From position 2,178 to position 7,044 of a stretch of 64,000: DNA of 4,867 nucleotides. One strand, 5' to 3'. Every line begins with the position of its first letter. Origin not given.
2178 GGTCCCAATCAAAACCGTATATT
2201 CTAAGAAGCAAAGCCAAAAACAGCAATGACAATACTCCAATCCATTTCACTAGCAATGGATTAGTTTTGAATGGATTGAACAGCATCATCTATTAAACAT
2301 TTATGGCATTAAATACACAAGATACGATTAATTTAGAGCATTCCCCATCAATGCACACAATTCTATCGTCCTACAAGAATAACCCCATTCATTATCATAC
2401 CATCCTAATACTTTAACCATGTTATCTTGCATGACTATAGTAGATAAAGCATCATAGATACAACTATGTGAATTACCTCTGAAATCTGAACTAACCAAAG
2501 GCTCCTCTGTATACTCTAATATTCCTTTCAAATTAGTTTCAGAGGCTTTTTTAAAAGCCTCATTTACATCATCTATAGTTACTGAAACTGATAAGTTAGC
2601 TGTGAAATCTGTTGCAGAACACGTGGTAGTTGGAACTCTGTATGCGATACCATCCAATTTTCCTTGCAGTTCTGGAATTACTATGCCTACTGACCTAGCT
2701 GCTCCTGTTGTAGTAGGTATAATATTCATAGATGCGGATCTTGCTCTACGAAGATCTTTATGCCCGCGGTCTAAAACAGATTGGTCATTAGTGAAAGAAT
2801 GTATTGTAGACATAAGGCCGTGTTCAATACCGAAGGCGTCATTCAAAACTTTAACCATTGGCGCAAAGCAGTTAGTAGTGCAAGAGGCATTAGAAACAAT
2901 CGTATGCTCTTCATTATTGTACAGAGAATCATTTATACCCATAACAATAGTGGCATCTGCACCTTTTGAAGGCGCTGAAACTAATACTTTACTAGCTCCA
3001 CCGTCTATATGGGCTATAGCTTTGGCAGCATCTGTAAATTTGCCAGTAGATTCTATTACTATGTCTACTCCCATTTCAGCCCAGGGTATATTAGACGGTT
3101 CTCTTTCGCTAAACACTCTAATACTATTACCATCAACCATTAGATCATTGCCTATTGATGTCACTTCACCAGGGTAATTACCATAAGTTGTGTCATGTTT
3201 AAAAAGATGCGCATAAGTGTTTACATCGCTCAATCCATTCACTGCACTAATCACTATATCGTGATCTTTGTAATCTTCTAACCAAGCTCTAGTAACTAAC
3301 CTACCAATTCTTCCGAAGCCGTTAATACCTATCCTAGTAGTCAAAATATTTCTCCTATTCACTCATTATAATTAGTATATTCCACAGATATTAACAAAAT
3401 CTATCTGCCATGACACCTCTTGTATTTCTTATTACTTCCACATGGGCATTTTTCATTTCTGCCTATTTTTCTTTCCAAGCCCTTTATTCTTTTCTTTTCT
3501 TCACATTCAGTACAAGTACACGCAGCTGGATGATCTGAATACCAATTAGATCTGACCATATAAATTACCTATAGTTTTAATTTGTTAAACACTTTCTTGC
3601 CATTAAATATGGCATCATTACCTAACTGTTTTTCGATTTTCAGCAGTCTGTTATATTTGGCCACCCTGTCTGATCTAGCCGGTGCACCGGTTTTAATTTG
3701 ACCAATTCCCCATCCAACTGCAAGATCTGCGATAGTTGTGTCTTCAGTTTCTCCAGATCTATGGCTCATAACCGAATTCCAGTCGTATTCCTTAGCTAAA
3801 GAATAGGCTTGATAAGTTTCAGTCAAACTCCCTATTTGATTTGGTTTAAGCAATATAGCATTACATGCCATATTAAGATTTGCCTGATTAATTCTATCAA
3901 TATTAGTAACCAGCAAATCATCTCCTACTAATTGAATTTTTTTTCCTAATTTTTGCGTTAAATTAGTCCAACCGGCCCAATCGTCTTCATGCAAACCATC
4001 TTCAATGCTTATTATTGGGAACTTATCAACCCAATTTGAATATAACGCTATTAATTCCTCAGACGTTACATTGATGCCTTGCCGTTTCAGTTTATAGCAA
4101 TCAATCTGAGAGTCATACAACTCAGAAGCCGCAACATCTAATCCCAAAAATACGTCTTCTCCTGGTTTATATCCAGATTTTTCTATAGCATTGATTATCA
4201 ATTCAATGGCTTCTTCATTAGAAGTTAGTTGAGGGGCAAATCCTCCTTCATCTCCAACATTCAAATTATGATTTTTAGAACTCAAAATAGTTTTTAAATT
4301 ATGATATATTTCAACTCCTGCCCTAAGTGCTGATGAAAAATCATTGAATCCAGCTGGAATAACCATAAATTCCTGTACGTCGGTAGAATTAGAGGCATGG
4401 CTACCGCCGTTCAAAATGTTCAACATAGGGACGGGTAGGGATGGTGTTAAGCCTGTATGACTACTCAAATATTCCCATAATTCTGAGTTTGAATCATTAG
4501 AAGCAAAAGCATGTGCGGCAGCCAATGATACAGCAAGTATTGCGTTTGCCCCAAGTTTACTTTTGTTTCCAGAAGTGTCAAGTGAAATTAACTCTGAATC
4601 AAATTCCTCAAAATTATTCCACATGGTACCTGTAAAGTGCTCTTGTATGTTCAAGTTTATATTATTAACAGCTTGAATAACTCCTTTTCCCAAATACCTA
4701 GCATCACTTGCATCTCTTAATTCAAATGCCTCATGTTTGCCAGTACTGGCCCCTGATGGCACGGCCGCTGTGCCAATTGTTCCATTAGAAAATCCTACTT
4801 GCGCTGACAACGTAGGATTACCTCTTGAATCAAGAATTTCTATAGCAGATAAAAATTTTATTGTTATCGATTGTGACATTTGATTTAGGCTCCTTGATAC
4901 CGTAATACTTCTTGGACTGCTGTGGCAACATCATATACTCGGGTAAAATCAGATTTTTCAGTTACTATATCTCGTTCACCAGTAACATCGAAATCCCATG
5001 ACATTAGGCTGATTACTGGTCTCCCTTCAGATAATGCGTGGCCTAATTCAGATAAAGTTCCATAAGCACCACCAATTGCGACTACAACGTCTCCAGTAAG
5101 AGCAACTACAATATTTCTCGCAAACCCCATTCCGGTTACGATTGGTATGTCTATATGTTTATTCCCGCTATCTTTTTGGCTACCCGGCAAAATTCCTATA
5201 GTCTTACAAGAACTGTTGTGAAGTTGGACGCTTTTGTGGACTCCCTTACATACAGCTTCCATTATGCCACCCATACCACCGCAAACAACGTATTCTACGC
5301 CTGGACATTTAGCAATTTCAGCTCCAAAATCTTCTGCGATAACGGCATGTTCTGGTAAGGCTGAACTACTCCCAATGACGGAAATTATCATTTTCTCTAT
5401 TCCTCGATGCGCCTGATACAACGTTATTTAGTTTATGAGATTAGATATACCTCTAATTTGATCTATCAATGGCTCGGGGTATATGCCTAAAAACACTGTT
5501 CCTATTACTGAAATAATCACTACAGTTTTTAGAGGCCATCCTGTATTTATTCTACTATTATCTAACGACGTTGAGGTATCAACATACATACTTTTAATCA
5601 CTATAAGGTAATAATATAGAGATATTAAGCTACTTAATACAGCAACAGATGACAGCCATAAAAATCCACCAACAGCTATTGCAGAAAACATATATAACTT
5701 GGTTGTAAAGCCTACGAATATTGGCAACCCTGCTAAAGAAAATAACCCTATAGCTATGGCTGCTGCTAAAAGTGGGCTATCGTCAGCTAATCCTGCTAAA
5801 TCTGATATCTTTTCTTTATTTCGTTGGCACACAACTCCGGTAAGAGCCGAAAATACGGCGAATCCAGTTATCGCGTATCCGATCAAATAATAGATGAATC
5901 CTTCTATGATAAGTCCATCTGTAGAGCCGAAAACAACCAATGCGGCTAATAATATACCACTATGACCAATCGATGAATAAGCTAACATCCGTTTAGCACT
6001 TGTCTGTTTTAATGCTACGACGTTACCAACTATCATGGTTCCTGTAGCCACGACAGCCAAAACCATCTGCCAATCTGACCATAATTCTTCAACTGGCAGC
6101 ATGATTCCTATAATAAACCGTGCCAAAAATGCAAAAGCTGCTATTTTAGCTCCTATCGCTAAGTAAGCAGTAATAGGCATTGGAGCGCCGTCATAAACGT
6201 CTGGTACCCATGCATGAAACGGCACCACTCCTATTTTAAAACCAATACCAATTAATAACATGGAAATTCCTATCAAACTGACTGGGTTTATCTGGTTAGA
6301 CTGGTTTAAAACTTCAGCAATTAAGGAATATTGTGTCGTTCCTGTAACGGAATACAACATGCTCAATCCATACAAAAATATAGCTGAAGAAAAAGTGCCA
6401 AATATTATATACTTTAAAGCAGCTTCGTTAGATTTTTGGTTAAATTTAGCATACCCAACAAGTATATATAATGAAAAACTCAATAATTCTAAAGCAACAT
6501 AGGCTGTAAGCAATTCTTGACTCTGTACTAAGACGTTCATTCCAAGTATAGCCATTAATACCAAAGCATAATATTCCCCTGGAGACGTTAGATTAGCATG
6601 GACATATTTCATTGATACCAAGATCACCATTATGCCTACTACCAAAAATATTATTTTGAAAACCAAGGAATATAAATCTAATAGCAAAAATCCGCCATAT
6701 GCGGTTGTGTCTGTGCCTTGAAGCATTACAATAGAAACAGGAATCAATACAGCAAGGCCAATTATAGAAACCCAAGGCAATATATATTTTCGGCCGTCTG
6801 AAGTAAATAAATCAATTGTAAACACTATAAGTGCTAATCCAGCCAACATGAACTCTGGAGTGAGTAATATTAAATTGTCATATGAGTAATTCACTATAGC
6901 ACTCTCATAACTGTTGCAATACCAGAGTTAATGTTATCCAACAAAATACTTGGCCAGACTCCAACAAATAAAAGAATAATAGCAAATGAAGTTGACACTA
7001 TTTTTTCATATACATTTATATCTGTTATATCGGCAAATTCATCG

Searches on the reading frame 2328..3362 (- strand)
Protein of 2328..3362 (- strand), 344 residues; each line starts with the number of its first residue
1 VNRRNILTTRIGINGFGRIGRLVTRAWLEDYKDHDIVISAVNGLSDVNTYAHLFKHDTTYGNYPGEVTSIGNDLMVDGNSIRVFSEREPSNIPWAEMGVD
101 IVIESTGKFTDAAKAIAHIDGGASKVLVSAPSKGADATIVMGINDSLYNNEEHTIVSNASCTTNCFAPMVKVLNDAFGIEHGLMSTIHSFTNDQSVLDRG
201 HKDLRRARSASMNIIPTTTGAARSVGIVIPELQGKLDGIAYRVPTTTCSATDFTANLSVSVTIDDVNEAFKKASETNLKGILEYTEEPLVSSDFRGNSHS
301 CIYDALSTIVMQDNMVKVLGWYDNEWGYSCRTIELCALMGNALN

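Call 77: search_protein_families(library=pfam, proteins=[window:2328-3362:-], max_evalue=0.00001)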
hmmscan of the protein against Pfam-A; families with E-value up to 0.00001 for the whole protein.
window:2328-3362:- (344 aa): 2 families
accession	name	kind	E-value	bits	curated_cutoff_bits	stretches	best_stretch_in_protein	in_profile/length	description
PF02800.25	Gp_dh_C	-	9.7e-65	217.4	24.4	1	167-322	2-158/158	Glyceraldehyde 3-phosphate dehydrogenase, C-terminal domain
PF00044.30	Gp_dh_N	-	6.4e-36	123.1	31.7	1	10-111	2-100/101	Glyceraldehyde 3-phosphate dehydrogenase, NAD binding domain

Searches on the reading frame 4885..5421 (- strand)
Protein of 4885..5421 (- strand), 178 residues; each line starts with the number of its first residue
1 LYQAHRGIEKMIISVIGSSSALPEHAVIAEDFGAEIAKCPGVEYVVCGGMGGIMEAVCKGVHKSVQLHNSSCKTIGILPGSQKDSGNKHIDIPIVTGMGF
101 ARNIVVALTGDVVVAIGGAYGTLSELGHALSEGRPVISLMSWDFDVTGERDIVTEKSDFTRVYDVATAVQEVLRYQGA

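Call 77: search_protein_families(library=pfam, proteins=[window:4885-5421:-], max_evalue=0.00001)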
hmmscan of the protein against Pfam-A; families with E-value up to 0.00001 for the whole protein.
window:4885-5421:- (178 aa): 1 family
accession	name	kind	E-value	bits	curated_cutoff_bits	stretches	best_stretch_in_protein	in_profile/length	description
PF18306.6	LDcluster4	-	1.3e-35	122.7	26.3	1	10-161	1-139/151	SLOG cluster4 family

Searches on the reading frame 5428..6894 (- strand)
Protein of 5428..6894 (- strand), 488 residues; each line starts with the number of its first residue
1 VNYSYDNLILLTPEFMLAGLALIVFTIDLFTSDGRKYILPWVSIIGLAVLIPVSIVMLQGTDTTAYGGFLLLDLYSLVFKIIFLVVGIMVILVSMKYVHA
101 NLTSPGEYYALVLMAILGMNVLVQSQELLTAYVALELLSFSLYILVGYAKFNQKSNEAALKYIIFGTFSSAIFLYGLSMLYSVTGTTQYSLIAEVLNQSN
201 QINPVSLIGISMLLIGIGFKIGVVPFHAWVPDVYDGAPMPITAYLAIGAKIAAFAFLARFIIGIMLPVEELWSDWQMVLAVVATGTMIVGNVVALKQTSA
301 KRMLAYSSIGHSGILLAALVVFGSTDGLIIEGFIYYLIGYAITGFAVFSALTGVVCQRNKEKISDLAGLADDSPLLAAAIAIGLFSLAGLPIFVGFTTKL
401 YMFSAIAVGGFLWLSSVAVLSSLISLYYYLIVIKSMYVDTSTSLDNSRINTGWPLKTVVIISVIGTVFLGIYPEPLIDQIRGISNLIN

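Call 77: search_protein_families(library=pfam, proteins=[window:5428-6894:-], max_evalue=0.00001)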
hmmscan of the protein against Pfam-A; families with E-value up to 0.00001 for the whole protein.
window:5428-6894:- (488 aa): 1 family
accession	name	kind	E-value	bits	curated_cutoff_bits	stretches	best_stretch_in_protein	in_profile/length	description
PF00361.26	Proton_antipo_M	-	1.2e-60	205.6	21.5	1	125-425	1-294/294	NADH:quinone oxidoreductase/Mrp antiporter, TM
